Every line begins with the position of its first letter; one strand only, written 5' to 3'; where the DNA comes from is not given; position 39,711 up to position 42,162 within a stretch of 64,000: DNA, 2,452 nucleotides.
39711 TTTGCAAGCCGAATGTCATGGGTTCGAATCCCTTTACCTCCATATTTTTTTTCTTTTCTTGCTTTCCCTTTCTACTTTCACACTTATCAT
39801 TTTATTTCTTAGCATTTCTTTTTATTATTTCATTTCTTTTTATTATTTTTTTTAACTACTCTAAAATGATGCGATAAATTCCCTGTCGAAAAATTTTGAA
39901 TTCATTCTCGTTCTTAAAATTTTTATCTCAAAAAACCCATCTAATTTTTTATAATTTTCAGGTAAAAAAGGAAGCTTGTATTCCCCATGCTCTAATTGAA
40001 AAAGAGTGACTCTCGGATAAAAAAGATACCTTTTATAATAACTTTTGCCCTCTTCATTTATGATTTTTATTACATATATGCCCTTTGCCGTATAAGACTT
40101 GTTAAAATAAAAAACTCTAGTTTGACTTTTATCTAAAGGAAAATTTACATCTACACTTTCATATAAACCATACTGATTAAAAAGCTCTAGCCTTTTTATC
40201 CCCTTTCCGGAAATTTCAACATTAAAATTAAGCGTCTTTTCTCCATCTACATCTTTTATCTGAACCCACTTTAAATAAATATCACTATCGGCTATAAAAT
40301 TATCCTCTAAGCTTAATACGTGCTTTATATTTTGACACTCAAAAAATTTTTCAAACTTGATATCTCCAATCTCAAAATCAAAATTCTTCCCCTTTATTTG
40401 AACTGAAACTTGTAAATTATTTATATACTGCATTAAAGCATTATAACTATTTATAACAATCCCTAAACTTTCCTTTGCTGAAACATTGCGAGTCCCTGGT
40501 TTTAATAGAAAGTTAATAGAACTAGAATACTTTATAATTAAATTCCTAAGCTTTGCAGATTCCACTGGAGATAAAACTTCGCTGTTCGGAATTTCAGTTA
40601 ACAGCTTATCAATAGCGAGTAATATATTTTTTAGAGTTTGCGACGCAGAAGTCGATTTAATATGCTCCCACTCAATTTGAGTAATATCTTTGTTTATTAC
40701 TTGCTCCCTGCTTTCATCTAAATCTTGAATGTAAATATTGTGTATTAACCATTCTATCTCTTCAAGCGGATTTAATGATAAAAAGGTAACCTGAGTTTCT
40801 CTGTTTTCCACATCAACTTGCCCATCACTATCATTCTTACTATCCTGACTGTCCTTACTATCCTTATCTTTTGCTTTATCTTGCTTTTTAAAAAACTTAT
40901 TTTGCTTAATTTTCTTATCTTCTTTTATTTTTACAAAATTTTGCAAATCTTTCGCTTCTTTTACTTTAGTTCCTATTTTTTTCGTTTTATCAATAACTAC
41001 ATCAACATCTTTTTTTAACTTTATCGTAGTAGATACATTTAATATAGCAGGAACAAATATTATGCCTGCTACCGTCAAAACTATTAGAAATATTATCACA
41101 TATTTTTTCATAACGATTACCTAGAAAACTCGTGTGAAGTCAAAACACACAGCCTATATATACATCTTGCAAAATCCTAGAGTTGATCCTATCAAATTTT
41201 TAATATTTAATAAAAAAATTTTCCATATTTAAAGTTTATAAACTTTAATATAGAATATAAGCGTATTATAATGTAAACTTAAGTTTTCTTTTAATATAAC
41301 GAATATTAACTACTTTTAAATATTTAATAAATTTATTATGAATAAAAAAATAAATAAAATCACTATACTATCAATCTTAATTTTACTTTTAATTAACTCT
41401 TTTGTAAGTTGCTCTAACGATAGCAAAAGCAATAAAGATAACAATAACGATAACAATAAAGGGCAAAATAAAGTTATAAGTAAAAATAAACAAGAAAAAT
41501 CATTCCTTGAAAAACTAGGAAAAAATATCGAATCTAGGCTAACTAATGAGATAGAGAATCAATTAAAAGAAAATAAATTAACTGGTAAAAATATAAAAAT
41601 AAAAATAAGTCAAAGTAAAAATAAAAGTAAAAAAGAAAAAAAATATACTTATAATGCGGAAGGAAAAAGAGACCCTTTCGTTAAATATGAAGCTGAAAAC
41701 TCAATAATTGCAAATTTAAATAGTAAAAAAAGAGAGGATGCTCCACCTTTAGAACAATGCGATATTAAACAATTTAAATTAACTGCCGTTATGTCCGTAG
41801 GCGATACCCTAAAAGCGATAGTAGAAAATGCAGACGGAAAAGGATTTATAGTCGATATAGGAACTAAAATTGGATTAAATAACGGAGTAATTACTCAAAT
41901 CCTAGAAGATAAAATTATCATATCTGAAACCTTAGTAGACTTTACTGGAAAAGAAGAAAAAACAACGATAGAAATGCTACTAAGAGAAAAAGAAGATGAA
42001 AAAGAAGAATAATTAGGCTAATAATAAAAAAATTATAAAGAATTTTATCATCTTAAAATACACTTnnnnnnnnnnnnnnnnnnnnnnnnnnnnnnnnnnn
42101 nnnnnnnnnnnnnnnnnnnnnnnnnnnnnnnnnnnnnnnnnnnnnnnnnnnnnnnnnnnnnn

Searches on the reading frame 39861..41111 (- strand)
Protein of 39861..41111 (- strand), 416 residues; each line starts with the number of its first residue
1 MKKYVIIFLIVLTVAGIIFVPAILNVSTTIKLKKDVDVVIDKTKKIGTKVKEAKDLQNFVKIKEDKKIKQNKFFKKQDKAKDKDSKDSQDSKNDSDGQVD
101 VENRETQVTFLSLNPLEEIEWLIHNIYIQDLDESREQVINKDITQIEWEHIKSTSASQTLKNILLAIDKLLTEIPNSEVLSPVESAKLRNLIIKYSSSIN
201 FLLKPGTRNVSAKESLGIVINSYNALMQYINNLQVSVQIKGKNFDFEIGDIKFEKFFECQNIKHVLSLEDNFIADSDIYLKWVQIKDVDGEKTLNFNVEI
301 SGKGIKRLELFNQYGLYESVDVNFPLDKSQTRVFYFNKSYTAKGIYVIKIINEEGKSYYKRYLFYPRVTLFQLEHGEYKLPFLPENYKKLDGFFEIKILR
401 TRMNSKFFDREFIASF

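Call 42: search_protein_families(library=pfam, max_evalue=0.001, proteins=[window:39861-41111:-])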
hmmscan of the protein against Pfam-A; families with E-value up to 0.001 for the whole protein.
window:39861-41111:- (416 aa): 0 families

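Call 72: search_protein_families(library=pfam, max_evalue=1, proteins=[window:39861-41111:-])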
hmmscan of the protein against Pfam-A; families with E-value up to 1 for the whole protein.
window:39861-41111:- (416 aa): 1 family
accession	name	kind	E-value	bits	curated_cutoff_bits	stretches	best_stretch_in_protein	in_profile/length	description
PF08139.17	LPAM_1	-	0.13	13.2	20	1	1-16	1-16/18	Prokaryotic membrane lipoprotein lipid attachment site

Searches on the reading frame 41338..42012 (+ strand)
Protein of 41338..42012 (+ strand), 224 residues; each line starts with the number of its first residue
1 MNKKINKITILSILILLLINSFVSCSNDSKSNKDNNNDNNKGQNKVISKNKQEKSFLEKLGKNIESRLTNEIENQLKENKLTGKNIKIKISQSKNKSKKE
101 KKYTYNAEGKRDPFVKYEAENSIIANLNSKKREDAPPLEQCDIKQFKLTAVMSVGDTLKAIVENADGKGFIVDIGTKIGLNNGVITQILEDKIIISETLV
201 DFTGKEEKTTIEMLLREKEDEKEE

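Call 89: search_protein_families(library=pfam, max_evalue=0.0001, proteins=[window:41338-42012:+])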
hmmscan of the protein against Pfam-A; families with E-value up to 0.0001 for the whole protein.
window:41338-42012:+ (224 aa): 1 family
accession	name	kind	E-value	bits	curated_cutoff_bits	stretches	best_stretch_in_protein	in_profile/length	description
PF04351.19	PilP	-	2e-14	54.2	25.6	1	95-206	21-137/146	Pilus assembly protein, PilP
